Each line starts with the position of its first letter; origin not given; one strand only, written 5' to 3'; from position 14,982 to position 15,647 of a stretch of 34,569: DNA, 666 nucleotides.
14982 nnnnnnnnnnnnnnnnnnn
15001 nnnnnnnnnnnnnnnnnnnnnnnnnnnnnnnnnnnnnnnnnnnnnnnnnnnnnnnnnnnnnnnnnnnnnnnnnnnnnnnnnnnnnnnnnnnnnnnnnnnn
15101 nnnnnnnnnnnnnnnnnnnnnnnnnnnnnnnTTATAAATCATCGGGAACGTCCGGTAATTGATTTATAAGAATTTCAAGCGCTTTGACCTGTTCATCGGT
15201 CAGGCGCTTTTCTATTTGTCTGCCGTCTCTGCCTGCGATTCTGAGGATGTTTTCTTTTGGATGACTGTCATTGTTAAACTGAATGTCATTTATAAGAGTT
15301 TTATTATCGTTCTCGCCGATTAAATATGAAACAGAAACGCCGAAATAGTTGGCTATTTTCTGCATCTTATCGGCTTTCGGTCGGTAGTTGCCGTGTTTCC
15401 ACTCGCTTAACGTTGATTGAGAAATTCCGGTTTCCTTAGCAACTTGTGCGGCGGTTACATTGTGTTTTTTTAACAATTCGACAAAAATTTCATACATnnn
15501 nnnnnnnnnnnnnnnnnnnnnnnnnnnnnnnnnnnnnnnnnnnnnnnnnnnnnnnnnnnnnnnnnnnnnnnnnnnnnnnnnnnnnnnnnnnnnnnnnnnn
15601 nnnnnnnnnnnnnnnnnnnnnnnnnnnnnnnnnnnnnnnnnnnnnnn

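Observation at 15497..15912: Lysogeny switch with two paralogous near-consensus promoters facing each other across ~300 bp, shared operator-like repeats and an internal terminator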

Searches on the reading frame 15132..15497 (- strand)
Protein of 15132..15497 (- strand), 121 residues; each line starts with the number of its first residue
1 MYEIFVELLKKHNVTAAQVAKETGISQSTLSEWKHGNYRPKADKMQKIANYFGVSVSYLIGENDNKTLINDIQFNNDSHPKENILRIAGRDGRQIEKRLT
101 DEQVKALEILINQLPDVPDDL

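Call 7: search_protein_families(library=pfam, proteins=[window:15132-15497:-], max_evalue=0.01)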
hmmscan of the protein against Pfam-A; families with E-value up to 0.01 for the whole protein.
window:15132-15497:- (121 aa): 14 families
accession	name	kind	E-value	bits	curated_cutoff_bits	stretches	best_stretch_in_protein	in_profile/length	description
PF01381.28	HTH_3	-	5.6e-14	52.4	23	1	7-59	3-55/55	Helix-turn-helix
PF12844.13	HTH_19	-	2.2e-12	47.1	30.2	1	7-60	6-59/64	Helix-turn-helix domain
PF13443.12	HTH_26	-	4.4e-10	40.1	22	1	7-57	4-55/63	Cro/C1-type HTH DNA-binding domain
PF04967.18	HTH_10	-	5.8e-06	26.5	23.1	0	12-32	22-42/53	HTH DNA binding domain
PF07022.19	Phage_CI_repr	-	1.5e-05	25.7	22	1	17-65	15-63/65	Bacteriophage CI repressor helix-turn-helix domain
PF13560.12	HTH_31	-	1.5e-05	25.6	27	1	12-55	13-57/64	Helix-turn-helix domain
PF13022.12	HTH_Tnp_1_2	-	1.7e-05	25.4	27.9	1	12-36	25-49/122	Helix-turn-helix of insertion element transposase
PF13518.12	HTH_28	-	0.001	19.5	25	1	6-35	6-34/52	Helix-turn-helix domain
PF04814.19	HNF-1_N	-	0.0011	19.9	29.7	1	8-34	129-155/175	Hepatocyte nuclear factor 1 (HNF-1), N terminus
PF13384.12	HTH_23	-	0.0013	18.9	24.6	1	6-35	11-39/50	Homeodomain-like domain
PF02796.21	HTH_7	-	0.0014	19.2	23.8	0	8-30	17-38/45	Helix-turn-helix domain of resolvase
PF01022.26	HTH_5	-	0.0081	16.5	22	0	7-32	9-34/47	Bacterial regulatory protein, arsR family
PF01527.26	HTH_Tnp_1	-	0.0085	16.7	24.1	0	11-35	21-45/75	Transposase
PF08279.18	HTH_11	-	0.0096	16.2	25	0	7-30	7-32/55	HTH domain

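Call 8: find_related_loci(query=window:15132-15497:-, collection=viral_contigs, flank=3000)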
Query window:15132-15497:- (121 aa) in viral_contigs; peptide patterns used: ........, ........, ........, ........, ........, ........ (x = any residue, [..] = any of these).
33 stretches matched a pattern; 4 encode a relative of the query (tblastn E <= 1e-3); 4 distinct loci.
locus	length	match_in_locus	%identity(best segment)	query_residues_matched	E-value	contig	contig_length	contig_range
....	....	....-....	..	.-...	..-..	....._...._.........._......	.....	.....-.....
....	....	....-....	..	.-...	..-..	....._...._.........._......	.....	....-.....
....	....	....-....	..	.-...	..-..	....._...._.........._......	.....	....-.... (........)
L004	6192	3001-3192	48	2-65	1e-16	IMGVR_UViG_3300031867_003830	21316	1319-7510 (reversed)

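Call 10: find_encoding_contigs(protein=window:15132-15497:-, flank=4000, max_places=10)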
Protein window:15132-15497:- (121 aa): 1 contig read that carries it; 1 place shown.
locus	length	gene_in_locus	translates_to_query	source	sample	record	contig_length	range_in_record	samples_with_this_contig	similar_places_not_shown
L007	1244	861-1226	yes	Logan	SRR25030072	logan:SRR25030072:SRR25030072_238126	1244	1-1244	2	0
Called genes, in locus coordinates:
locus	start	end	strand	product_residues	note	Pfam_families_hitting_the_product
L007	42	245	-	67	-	-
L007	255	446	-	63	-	PF12844:HTH_19 (weak), PF01381:HTH_3, PF13443:HTH_26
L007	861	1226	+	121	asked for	PF12844:HTH_19, PF13022:HTH_Tnp_1_2 (faint), PF01381:HTH_3, PF07022:Phage_CI_repr (faint), PF13443:HTH_26, PF04967:HTH_10 (faint)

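Call 15: find_homologous_proteins(query=window:15132-15497:-, max_evalue=1e-10)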
Query window:15132-15497:- (121 aa): 542 proteins with E <= 1e-10 among 575 candidates; the best 120 are listed.
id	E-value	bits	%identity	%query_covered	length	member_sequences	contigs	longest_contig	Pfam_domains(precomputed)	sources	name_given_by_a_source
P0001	7.1e-71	254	96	100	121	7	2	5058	PF12844.14,PF04967.19,PF01381.29,PF07022.20,PF13443.13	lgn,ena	-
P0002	4.9e-40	154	63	100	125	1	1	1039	PF12844.14,PF01381.29,PF13443.13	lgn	-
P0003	2.5e-38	149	61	100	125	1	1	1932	PF12844.14,PF01381.29,PF13443.13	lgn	-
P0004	1.5e-31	127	95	54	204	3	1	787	PF12844.14,PF00717.29,PF01381.29,PF13443.13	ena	-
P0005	1.6e-31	127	93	55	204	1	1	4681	PF12844.14,PF00717.29,PF01381.29,PF13443.13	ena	-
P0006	3.0e-31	126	58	55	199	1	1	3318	PF12844.14,PF13384.13,PF01381.29,PF08667.17,PF07022.20,PF13560.13,PF13443.13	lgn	-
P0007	5.2e-31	125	94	54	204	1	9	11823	PF12844.14,PF00717.29,PF01381.29,PF13443.13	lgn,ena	-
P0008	5.2e-31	125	94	54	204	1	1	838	PF12844.14,PF00717.29,PF01381.29,PF13443.13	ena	-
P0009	5.5e-31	125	94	54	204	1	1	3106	PF12844.14,PF00717.29,PF01381.29,PF13443.13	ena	-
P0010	5.6e-31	125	94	54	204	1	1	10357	PF12844.14,PF00717.29,PF01381.29,PF13443.13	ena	-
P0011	6.3e-31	125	91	55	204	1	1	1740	PF12844.14,PF00717.29,PF01381.29,PF13443.13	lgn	-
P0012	1.3e-30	124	92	54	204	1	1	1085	PF12844.14,PF00717.29,PF01381.29,PF13443.13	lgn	-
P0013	1.4e-30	124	92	54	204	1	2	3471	PF12844.14,PF00717.29,PF01381.29,PF13443.13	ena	-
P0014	1.4e-30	124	92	54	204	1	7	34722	PF12844.14,PF00717.29,PF01381.29,PF13443.13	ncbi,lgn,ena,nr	ncbi:MAG: helix-turn-helix domain-containing protein [Clostridia bacterium]|nr:helix-turn-helix doma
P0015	1.4e-30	124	92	54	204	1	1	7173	PF12844.14,PF00717.29,PF01381.29,PF13443.13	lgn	-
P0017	1.4e-30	124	92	54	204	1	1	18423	PF12844.14,PF00717.29,PF01381.29,PF13443.13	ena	-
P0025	5.7e-26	109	83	52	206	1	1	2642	PF12844.14,PF00717.29,PF13384.13,PF01381.29,PF13560.13,PF13443.13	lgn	-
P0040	3.6e-19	87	69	55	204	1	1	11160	PF12844.14,PF00717.29,PF01381.29,PF13443.13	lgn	-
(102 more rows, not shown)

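Call 16: find_encoding_contigs(protein=P0014, flank=3000, max_places=6)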
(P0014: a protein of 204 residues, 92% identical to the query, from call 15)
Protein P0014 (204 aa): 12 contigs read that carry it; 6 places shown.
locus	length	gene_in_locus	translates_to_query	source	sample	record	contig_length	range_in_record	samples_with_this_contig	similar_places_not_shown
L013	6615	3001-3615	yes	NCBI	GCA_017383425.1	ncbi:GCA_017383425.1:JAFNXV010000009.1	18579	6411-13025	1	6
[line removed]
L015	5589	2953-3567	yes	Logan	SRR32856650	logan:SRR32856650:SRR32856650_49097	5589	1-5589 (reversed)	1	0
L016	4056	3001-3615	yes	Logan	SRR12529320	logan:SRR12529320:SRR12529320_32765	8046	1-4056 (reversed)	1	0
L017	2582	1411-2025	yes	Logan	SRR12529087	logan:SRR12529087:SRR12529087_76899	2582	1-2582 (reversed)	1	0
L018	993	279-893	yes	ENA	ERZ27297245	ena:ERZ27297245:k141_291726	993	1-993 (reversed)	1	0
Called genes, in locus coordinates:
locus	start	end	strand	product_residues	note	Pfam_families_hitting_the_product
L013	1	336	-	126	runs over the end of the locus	PF00436:SSB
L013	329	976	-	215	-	PF06378:SSAP_Sak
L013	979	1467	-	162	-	PF05565:Sipho_Gp157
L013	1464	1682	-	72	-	-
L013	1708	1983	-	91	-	-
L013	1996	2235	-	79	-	PF13443:HTH_26 (weak)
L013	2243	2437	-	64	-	PF12844:HTH_19, PF01381:HTH_3, PF13443:HTH_26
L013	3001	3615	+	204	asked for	PF01381:HTH_3, PF12844:HTH_19, PF13443:HTH_26, PF00717:Peptidase_S24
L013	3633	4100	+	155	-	-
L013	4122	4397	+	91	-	-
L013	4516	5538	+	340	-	PF00589:Phage_integrase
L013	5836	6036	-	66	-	-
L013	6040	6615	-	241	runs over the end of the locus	PF05257:CHAP, PF01471:PG_binding_1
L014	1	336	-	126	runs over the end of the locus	PF00436:SSB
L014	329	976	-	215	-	PF06378:SSAP_Sak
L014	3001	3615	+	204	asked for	PF01381:HTH_3, PF12844:HTH_19, PF13443:HTH_26, PF00717:Peptidase_S24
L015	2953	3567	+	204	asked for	PF01381:HTH_3, PF12844:HTH_19, PF13443:HTH_26, PF00717:Peptidase_S24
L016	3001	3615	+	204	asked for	PF01381:HTH_3, PF12844:HTH_19, PF13443:HTH_26, PF00717:Peptidase_S24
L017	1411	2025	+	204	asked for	PF01381:HTH_3, PF12844:HTH_19, PF13443:HTH_26, PF00717:Peptidase_S24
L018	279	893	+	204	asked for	PF01381:HTH_3, PF12844:HTH_19, PF13443:HTH_26, PF00717:Peptidase_S24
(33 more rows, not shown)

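Call 17: find_encoding_contigs(protein=P0007, flank=3000, max_places=6)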
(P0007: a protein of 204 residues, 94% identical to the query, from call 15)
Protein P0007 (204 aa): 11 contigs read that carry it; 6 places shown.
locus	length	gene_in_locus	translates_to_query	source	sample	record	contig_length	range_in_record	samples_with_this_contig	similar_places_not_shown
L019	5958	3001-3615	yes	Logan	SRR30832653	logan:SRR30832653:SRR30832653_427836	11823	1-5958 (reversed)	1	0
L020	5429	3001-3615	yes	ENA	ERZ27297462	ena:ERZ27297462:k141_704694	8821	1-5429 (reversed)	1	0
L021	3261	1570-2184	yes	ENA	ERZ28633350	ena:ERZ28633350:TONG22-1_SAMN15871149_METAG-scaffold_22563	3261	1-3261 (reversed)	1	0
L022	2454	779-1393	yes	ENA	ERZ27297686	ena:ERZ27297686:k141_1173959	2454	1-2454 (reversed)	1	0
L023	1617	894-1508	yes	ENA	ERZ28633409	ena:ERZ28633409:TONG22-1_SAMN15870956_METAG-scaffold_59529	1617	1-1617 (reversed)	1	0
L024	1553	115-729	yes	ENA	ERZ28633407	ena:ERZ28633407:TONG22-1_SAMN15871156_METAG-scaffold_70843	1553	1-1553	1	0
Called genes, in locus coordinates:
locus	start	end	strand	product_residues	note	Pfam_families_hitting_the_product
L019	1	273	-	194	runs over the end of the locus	-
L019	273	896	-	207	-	-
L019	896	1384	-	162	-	PF05565:Sipho_Gp157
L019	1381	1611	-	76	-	-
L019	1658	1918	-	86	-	-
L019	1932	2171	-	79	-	PF13443:HTH_26 (weak)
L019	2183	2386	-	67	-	-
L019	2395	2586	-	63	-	PF01381:HTH_3, PF13443:HTH_26, PF12844:HTH_19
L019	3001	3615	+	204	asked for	PF01381:HTH_3, PF12844:HTH_19, PF13443:HTH_26, PF00717:Peptidase_S24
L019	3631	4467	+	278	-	-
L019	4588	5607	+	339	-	PF00589:Phage_integrase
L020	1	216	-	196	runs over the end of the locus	-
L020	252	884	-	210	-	PF13479:AAA_24 (faint)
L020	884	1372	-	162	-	PF05565:Sipho_Gp157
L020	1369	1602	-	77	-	-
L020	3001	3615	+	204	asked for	PF01381:HTH_3, PF12844:HTH_19, PF13443:HTH_26, PF00717:Peptidase_S24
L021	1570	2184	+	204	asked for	PF01381:HTH_3, PF12844:HTH_19, PF13443:HTH_26, PF00717:Peptidase_S24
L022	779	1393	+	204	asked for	PF01381:HTH_3, PF12844:HTH_19, PF13443:HTH_26, PF00717:Peptidase_S24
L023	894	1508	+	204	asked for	PF01381:HTH_3, PF12844:HTH_19, PF13443:HTH_26, PF00717:Peptidase_S24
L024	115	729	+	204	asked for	PF01381:HTH_3, PF12844:HTH_19, PF13443:HTH_26, PF00717:Peptidase_S24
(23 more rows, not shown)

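Call 37: find_related_loci(query=A2, collection=genome_contigs, flank=2500)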
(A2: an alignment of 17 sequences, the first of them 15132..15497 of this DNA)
Query A2 (121 aa) in genome_contigs; peptide patterns used: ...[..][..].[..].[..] (x = any residue, [..] = any of these).
599 stretches matched a pattern (row limit reached: there are more); 485 encode a relative of the query (tblastn E <= 1e-3); the best 80 are kept; 80 distinct loci.
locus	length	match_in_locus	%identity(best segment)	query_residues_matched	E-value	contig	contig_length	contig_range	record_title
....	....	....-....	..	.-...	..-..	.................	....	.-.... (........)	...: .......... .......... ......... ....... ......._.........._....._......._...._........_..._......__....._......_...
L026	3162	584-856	52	1-99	4e-28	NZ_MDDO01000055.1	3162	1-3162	Paenibacillus aceti strain L14 Scaffold5_1, whole genome shotgun sequence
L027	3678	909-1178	48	1-99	3e-26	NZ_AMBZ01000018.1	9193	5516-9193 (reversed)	Paenibacillus alvei DSM 29 PAV_18c, whole genome shotgun sequence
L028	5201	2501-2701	64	1-67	7e-26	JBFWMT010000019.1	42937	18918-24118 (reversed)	MAG: Anaerotignaceae bacterium isolate CA_2019_NHSR_96 NODE_2141_length_42937_cov_5.259075_NHSR, whole genome shotgun se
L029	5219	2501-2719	58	1-76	2e-25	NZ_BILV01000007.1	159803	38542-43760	Paenibacillus barengoltzii NBRC 101215 PBA01S_CON00007, whole genome shotgun sequence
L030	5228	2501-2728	55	1-76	4e-25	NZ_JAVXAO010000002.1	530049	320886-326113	MAG: Clostridium sp. isolate CGS5Y2-bin27 NODE_5_length_530049_cov_77.706483, whole genome shotgun sequence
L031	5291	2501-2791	43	1-114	7e-25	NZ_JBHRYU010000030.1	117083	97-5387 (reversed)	Cohnella sp. GCM10012308 strain CGMCC 1.17354 GCM70012308_71, whole genome shotgun sequence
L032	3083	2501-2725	59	1-71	7e-25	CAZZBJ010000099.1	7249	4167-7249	MAG TPA_asm: uncultured Mordavella sp. isolate SRP141132_co4_339 genome assembly, contig: NODE_11165_length_7249_cov_7.0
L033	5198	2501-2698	64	1-66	1e-23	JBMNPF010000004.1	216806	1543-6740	MAG: Oscillospiraceae bacterium isolate SBF912SR2HQ0005 scaffold_147_c1, whole genome shotgun sequence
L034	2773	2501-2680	65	1-60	9e-24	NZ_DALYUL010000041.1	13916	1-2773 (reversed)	MAG: Anaerotignum sp. isolate CTOTU47245 NODE_773_length_13916_cov_3.449390, whole genome shotgun sequence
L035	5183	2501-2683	66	1-61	1e-23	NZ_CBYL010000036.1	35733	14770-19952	Faecalispora jeddahensis strain JCD, whole genome shotgun sequence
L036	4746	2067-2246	67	1-60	1e-23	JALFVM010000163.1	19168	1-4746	MAG: Lachnospiraceae bacterium isolate SUG1049 k141_261305, whole genome shotgun sequence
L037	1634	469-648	62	1-60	5e-23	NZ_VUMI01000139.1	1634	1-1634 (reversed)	Eisenbergiella porci strain WCA-389-WT-23B seq139, whole genome shotgun sequence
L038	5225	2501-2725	56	1-71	6e-23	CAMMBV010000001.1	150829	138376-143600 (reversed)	MAG: uncultured Ruminococcus sp. isolate ERR4303201_bin.48_MetaWRAP_v1.1_MAG genome assembly, contig: NODE_51_length_150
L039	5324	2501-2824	40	1-119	1e-22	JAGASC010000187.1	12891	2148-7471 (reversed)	MAG: Roseburia sp. isolate RGIG8723 Water_deer_Colon-4__c170121, whole genome shotgun sequence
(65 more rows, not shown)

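Call 47: find_encoding_contigs(protein=P0025, flank=2500, max_places=4)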
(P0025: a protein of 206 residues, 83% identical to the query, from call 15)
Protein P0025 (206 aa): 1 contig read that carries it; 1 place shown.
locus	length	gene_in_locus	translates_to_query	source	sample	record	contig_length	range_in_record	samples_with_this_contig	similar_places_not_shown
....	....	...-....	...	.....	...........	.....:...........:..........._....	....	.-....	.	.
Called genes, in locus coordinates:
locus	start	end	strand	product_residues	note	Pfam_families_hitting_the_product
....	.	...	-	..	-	?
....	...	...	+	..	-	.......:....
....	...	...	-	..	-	-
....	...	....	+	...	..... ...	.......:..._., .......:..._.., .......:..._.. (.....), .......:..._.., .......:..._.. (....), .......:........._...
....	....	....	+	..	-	-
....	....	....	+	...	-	-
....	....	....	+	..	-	?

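Call 48: find_encoding_contigs(protein=P0040, flank=2500, max_places=4)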
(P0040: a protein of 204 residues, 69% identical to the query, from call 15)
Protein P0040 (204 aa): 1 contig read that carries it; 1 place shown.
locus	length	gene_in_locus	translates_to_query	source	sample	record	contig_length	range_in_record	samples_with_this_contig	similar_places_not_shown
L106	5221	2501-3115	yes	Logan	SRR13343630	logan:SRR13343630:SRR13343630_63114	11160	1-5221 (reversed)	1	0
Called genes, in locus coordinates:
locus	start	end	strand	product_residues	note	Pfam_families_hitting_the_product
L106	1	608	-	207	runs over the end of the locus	-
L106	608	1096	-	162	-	PF05565:Sipho_Gp157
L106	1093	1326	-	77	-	-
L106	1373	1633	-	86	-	-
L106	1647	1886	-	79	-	PF13443:HTH_26 (weak)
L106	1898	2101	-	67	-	-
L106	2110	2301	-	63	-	PF12844:HTH_19, PF01381:HTH_3, PF13443:HTH_26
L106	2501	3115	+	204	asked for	PF01381:HTH_3, PF12844:HTH_19 (weak), PF13443:HTH_26 (weak), PF00717:Peptidase_S24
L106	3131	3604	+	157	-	-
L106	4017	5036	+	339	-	PF00589:Phage_integrase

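Call 49: find_encoding_contigs(protein=P0001, flank=2500, max_places=6)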
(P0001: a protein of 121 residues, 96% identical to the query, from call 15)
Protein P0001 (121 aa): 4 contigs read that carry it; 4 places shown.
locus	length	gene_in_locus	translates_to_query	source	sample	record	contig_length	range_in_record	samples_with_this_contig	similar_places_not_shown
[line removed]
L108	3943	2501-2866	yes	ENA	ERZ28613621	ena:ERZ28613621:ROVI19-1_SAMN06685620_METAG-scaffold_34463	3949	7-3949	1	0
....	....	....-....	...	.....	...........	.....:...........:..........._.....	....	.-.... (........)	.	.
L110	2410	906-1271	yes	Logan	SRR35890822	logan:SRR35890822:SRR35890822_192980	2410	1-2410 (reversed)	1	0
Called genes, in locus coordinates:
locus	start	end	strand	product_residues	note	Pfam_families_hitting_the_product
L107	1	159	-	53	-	?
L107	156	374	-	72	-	-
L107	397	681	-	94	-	-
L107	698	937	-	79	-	PF13443:HTH_26 (weak)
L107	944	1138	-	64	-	PF12844:HTH_19 (weak), PF01381:HTH_3 (weak), PF13443:HTH_26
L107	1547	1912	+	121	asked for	PF12844:HTH_19, PF01381:HTH_3, PF07022:Phage_CI_repr (faint), PF13443:HTH_26, PF04967:HTH_10 (faint)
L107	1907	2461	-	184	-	PF06114:Peptidase_M78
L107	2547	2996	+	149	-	-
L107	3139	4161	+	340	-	PF00589:Phage_integrase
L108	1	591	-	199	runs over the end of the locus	?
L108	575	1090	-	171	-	-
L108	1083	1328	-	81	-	-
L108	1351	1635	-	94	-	-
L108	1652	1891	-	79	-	PF13443:HTH_26 (weak)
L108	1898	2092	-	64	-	PF12844:HTH_19 (weak), PF01381:HTH_3 (weak), PF13443:HTH_26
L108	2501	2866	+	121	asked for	PF12844:HTH_19, PF01381:HTH_3, PF07022:Phage_CI_repr (faint), PF13443:HTH_26, PF04967:HTH_10 (faint)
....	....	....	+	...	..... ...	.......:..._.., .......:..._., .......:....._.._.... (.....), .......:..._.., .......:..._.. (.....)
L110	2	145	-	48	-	?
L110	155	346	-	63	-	PF12844:HTH_19 (weak), PF01381:HTH_3, PF13443:HTH_26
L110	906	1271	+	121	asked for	PF12844:HTH_19, PF01381:HTH_3, PF07022:Phage_CI_repr (faint), PF13443:HTH_26, PF04967:HTH_10 (faint)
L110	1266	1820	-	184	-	PF06114:Peptidase_M78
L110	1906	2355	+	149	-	-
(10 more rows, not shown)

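Call 65: find_encoding_contigs(protein=P0005, flank=1500, max_places=4)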
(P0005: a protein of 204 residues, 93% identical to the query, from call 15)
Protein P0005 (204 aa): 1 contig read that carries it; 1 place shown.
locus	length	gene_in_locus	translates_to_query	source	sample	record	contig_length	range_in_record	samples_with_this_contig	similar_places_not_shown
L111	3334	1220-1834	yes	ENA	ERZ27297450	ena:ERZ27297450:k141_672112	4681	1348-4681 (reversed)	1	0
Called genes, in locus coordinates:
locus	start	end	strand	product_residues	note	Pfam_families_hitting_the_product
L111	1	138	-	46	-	?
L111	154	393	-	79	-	-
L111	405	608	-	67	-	-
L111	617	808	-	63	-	PF12844:HTH_19 (weak), PF01381:HTH_3, PF13443:HTH_26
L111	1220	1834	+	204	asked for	PF01381:HTH_3, PF12844:HTH_19, PF13443:HTH_26, PF00717:Peptidase_S24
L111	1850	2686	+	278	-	-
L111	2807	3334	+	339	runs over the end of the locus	PF00589:Phage_integrase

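Call 66: find_encoding_contigs(protein=P0017, flank=1500, max_places=4)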
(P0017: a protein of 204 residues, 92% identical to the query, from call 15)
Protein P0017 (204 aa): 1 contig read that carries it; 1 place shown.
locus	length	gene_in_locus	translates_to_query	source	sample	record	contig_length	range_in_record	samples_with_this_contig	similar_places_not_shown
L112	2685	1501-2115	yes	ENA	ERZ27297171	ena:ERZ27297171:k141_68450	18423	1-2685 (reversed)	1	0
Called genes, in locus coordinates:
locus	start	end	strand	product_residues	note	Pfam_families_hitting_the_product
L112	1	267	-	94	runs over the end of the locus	-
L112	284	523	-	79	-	PF13443:HTH_26 (weak)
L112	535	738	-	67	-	-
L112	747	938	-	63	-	PF12844:HTH_19, PF01381:HTH_3, PF13443:HTH_26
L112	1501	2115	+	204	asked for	PF01381:HTH_3, PF12844:HTH_19, PF13443:HTH_26, PF00717:Peptidase_S24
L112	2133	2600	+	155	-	-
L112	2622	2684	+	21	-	?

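Call 67: find_encoding_contigs(protein=P0010, flank=1500, max_places=4)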
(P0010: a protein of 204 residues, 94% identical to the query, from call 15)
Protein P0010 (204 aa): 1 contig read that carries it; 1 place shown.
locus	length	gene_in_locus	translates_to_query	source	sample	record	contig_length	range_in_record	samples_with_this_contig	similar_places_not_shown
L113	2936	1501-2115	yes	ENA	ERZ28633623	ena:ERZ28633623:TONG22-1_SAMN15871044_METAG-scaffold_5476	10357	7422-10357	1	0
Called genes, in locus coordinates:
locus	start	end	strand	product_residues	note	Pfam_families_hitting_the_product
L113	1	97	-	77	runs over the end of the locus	-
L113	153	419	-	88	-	-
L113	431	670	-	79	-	PF13443:HTH_26 (weak)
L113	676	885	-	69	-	-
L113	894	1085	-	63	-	PF12844:HTH_19, PF01381:HTH_3, PF13443:HTH_26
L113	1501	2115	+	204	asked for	PF01381:HTH_3, PF12844:HTH_19, PF13443:HTH_26, PF00717:Peptidase_S24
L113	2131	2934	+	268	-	?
